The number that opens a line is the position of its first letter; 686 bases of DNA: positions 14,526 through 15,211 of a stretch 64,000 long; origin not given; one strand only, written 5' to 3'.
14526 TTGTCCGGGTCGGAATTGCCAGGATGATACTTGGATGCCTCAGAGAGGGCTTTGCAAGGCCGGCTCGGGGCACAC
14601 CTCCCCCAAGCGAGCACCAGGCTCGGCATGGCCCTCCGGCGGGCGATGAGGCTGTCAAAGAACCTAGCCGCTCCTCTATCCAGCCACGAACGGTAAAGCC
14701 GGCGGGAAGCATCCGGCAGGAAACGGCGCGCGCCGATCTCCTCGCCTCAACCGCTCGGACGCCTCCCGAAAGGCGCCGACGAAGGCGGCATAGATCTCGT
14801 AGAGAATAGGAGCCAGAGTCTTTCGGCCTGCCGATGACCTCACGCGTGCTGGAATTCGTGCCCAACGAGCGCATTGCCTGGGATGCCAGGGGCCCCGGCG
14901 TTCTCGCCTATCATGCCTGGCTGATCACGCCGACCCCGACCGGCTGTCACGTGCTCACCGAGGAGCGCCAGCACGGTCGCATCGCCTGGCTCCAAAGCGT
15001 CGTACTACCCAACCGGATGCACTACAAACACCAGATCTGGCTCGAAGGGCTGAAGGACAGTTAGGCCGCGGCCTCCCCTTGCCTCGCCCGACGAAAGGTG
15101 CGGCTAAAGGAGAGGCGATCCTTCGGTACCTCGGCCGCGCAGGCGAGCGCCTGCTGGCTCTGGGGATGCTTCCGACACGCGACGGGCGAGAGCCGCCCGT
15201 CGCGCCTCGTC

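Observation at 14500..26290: Three diverged copies of a ~260-330 bp module (conserved 3' coding end plus trailer) evolving under amino-acid-level constraint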

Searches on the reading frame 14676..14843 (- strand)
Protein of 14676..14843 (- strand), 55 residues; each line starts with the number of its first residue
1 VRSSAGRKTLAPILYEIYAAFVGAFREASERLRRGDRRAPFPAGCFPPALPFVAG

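Call 5: search_protein_families(library=pfam, proteins=[window:14676-14843:-], max_evalue=1)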
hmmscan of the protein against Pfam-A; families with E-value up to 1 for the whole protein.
window:14676-14843:- (55 aa): 0 families

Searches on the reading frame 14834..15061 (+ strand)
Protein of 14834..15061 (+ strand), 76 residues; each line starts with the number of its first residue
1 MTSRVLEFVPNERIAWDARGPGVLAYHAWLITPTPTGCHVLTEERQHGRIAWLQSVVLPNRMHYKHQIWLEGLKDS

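Call 60: search_protein_families(library=pfam, proteins=[window:14834-15061:+], max_evalue=0.01)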
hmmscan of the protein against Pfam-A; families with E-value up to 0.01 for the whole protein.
window:14834-15061:+ (76 aa): 0 families
